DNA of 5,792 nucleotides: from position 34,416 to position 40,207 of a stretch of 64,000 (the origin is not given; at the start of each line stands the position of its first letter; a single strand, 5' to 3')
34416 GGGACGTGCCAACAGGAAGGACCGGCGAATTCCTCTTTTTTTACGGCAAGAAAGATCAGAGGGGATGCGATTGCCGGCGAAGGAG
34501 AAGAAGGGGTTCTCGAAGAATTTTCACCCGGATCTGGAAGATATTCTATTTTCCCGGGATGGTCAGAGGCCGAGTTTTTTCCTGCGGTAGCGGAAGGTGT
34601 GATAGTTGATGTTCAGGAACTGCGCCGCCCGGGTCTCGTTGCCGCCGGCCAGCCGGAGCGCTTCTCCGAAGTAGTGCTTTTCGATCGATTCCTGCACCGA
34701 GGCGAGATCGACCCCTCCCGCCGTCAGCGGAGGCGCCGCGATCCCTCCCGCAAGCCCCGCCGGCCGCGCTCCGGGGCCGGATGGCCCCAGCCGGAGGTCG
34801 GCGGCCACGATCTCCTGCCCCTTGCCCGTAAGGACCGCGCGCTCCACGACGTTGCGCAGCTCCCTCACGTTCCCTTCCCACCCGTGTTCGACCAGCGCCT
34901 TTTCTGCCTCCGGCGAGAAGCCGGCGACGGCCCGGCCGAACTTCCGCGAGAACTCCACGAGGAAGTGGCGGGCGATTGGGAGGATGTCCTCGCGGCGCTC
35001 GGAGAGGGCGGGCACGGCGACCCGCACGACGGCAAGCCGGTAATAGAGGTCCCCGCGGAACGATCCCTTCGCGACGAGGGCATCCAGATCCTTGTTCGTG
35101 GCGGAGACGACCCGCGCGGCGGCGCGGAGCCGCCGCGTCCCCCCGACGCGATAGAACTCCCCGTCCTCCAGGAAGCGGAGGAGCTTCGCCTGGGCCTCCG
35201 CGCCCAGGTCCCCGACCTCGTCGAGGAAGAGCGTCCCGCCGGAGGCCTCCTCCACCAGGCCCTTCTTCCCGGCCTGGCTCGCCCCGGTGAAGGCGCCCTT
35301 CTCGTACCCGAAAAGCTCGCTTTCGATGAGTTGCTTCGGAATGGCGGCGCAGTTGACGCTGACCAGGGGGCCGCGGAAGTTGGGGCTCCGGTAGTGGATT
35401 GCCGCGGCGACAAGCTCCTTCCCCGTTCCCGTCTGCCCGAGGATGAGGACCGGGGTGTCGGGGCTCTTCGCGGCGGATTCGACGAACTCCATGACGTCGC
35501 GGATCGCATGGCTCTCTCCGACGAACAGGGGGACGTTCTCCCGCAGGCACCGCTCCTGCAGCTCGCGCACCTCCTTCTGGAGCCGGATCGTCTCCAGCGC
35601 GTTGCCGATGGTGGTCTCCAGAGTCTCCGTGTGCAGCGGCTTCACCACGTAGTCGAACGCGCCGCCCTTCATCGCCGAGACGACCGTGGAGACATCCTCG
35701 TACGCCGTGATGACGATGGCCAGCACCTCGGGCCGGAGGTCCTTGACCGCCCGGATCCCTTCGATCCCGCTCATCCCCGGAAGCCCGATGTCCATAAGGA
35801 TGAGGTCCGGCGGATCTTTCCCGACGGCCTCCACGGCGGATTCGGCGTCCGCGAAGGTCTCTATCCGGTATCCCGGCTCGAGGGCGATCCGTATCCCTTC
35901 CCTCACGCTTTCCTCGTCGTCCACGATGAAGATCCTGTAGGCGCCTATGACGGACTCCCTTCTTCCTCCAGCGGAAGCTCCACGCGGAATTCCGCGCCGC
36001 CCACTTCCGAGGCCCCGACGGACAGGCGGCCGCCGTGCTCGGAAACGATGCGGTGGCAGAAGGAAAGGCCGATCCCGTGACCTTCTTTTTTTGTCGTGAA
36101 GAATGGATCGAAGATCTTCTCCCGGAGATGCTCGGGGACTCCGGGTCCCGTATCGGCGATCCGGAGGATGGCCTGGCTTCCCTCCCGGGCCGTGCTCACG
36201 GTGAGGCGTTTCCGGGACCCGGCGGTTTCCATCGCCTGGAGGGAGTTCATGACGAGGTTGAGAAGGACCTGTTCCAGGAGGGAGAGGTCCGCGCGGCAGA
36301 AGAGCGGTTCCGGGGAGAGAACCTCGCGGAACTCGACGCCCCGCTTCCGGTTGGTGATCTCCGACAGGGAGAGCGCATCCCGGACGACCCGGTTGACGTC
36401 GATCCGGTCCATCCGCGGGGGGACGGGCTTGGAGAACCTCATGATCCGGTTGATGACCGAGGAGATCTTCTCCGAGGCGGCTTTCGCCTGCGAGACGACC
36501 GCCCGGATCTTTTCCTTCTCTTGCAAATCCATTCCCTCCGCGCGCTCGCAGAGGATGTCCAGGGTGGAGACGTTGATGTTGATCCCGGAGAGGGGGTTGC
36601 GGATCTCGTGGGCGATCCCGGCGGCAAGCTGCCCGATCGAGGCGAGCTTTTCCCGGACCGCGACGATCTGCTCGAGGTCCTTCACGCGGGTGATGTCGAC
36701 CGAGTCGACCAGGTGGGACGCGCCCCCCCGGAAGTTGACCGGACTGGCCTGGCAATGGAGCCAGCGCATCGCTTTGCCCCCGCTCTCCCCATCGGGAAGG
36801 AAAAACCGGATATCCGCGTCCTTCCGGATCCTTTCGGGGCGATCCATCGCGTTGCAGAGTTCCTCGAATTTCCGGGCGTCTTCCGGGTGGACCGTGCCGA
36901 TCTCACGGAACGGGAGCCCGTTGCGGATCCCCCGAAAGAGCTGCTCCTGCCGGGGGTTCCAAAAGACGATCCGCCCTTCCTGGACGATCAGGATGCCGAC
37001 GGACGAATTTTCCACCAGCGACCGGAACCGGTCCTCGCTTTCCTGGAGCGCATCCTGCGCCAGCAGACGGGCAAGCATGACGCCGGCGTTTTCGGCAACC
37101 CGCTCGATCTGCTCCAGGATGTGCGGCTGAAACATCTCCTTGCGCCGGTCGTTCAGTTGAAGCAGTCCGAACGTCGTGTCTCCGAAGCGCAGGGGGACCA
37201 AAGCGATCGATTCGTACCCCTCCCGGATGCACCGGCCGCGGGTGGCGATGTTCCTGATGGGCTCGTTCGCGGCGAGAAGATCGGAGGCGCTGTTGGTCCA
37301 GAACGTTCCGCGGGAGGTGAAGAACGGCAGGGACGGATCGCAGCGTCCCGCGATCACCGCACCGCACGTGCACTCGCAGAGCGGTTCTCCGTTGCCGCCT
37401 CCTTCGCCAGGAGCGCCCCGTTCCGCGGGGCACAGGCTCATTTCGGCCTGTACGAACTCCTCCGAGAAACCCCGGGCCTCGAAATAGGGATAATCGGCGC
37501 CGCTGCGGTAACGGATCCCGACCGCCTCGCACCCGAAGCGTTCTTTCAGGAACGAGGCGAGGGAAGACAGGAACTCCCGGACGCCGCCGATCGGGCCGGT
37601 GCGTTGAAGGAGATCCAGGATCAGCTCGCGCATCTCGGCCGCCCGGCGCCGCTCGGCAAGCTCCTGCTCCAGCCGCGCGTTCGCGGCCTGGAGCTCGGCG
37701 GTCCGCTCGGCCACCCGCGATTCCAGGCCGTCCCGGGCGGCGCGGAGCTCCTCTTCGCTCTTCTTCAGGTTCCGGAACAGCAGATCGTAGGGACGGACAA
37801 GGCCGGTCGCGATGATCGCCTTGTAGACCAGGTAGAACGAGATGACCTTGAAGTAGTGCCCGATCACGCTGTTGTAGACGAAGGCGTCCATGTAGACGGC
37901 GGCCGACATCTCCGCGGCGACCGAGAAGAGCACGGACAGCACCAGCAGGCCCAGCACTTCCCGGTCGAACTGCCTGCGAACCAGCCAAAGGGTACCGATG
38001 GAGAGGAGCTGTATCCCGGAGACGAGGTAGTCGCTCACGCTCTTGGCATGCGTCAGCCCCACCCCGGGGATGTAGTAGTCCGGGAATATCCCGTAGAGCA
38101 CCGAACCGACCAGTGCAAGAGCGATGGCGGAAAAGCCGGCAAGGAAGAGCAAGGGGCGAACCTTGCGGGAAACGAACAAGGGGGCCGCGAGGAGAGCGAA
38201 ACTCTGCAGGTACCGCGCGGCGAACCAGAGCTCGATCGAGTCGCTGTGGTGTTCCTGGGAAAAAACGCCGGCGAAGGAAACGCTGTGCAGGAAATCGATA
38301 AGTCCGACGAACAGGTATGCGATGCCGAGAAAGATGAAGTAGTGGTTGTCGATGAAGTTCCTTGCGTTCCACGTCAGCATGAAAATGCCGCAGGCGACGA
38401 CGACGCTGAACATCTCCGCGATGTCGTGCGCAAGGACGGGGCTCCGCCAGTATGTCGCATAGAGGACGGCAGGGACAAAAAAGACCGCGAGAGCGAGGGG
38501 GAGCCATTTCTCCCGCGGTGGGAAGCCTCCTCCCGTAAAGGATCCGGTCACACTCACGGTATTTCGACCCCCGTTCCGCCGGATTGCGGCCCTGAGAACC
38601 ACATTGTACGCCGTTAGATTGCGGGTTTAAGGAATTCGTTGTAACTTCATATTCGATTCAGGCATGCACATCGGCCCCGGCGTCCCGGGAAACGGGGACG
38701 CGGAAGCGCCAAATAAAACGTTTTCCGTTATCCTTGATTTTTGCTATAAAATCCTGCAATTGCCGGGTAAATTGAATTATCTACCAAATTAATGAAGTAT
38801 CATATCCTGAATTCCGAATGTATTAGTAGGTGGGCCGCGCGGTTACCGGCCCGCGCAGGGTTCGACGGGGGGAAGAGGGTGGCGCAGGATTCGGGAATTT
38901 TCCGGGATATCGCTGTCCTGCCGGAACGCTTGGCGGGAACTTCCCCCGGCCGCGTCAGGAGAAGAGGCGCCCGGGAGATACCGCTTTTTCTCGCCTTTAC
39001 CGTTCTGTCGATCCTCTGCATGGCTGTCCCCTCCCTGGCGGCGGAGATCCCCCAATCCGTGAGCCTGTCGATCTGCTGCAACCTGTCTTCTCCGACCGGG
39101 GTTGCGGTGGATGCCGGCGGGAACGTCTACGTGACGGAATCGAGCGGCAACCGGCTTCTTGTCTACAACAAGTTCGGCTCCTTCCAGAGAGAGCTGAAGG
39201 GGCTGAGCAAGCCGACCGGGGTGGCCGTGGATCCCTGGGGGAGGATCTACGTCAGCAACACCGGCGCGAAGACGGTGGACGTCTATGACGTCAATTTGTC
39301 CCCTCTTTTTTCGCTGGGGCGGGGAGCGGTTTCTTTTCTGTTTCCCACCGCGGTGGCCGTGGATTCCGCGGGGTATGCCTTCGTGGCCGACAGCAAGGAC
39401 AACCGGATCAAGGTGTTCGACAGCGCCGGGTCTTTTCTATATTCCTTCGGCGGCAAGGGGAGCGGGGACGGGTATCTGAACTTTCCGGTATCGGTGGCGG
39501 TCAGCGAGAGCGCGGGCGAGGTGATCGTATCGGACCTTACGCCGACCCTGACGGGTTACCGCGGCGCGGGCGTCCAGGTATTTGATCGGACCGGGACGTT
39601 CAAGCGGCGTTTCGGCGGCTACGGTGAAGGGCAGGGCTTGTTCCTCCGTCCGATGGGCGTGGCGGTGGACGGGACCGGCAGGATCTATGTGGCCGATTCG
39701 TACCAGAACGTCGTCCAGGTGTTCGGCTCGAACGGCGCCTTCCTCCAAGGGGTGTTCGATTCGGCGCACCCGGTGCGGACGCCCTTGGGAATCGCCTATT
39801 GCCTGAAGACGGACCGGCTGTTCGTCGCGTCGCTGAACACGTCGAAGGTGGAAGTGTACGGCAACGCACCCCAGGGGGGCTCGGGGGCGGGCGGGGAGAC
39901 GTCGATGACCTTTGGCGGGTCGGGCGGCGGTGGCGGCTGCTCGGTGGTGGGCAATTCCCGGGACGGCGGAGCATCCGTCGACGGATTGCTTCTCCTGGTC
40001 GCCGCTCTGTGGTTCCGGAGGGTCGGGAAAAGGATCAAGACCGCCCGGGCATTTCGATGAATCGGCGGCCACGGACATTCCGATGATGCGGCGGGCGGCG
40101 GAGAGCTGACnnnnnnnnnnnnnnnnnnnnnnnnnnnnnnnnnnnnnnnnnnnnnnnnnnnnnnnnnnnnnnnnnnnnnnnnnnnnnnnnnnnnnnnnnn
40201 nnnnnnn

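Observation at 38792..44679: NHL beta-propeller gene followed by a 1522-aa secreted multihaem-cytochrome / Ig-repeat / beta-helix fusion protein: candidate undescribed extracellular redox module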

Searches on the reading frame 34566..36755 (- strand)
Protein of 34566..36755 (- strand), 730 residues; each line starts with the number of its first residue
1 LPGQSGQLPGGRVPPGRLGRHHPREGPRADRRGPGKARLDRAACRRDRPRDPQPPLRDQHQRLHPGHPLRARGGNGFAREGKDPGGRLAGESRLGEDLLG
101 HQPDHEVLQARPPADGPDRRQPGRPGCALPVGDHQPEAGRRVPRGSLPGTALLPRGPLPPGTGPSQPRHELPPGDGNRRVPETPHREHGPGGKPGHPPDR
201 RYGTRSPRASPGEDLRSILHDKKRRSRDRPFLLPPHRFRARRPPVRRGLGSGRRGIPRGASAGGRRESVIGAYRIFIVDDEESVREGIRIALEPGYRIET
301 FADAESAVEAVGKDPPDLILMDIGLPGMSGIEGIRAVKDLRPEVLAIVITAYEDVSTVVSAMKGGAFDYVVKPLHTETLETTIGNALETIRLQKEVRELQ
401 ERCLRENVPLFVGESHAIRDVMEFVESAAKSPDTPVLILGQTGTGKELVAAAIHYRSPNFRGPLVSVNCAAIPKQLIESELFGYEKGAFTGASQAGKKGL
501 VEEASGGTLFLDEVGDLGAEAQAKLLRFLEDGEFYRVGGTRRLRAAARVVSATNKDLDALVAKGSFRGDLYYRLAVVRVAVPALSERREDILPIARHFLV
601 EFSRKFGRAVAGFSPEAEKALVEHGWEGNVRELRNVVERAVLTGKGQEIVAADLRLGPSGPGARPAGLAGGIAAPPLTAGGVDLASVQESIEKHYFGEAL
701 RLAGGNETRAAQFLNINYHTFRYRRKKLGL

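Call 79: search_protein_families(library=pfam, proteins=[window:34566-36755:-], max_evalue=0.001)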
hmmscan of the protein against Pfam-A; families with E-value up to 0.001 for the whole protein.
window:34566-36755:- (730 aa): 7 families
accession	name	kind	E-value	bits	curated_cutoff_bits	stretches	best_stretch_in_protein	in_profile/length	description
PF00158.32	Sigma54_activat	-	2.2e-63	213.3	20.2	1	412-579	2-167/168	Sigma-54 interaction domain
PF00072.30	Response_reg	-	3.6e-26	92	30.2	1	275-383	1-110/111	Response regulator receiver domain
PF25601.1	AAA_lid_14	-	1.2e-22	80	27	1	586-655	2-71/87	AAA+ ATPase lid domain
PF14532.12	Sigma54_activ_2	-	6.9e-21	75.4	25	1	412-584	1-138/138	Sigma-54 interaction domain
PF02954.25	HTH_8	-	1e-07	32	22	1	689-728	3-42/42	Bacterial regulatory protein, Fis family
PF07728.20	AAA_5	-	6.4e-06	26.6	22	1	435-554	1-122/139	AAA domain (dynein-related subfamily)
PF01078.27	Mg_chelatase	-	0.0003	20.7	20.3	0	485-554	86-157/207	Magnesium chelatase, subunit ChlI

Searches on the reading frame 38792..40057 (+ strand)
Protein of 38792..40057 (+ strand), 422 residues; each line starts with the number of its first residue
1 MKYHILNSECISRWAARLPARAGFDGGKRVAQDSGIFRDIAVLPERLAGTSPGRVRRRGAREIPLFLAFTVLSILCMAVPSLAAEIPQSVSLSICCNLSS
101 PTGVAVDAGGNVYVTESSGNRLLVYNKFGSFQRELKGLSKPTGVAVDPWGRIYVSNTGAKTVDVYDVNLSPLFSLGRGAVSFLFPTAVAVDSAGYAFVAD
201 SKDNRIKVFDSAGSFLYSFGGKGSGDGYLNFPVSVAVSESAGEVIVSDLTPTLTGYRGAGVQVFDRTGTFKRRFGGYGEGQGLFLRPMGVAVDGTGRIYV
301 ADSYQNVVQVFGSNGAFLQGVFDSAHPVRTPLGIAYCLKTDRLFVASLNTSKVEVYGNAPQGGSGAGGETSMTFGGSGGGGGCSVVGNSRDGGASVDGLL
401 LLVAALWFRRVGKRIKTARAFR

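Call 5: search_protein_families(library=pfam, proteins=[window:38792-40057:+], max_evalue=0.1)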
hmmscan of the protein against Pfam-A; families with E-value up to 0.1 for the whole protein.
window:38792-40057:+ (422 aa): 8 families
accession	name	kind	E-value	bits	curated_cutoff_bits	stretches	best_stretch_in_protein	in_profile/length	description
PF01436.27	NHL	-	1.5e-30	104.2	20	4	98-125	1-28/28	NHL repeat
PF06739.17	SBBP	-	2.1e-10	40.8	20.5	0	100-115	14-29/38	Beta-propeller repeat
PF17170.10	DUF5128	-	2.7e-08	33.8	22.9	1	259-318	65-125/321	6-bladed beta-propeller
PF08450.18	SGL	-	3.4e-06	27.3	26.3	0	99-135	184-220/246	SMP-30/Gluconolactonase/LRE-like region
PF01731.26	Arylesterase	-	4.8e-06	27.1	21.3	0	125-167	40-83/86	Arylesterase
PF25021.1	TEN_NHL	-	4.1e-05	23.2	27.1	0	285-304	142-161/357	Teneurin NHL domain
PF18975.6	DUF5711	-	0.0017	18.1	26.3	1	192-250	103-160/344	Family of unknown function (DUF5711)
PF20067.5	SSL_N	-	0.0027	18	18.9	0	103-120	25-42/46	Strictosidine synthase-like, N-terminal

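Call 6: search_protein_families(library=ncbifam, proteins=[window:38792-40057:+], max_evalue=0.1)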
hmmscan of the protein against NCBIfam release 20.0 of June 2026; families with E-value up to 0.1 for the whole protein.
window:38792-40057:+ (422 aa): 4 families
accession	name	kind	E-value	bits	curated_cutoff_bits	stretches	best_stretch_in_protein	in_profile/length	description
NF035926.1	scyF_NHL_VPEP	equivalog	4.9e-37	128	350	2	182-320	151-282/376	scytonemin biosynthesis PEP-CTERM protein ScyF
NF033206.1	ScyE_fam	subfamily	8.3e-11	42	80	2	97-159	251-322/333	ScyD/ScyE family protein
NF047780.1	LIC12708_fam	subfamily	0.025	13.4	150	0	296-321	67-92/391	LIC_12708 family protein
TIGR02604.1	Piru_Ver_Nterm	subfamily_domain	0.072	12.4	122.2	0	285-305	14-341/367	PVC-type heme-binding CxxCH protein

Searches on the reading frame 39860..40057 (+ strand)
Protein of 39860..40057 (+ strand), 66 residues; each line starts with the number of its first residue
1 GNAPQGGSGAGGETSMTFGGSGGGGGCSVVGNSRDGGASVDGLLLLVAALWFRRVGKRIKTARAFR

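Call 45: search_protein_families(library=ncbifam, proteins=[window:39860-40057:+], max_evalue=10)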
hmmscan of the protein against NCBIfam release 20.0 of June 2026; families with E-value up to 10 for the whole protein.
seq(66 aa): 2 families
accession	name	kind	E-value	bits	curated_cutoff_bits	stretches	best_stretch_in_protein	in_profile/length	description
NF041555.1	tannase_A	equivalog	0.69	8.4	550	1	16-49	204-237/619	subtype A tannase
TIGR03901.2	MYXO-CTERM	domain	3.3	8.2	20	1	23-54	2-31/34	MYXO-CTERM sorting domain-containing protein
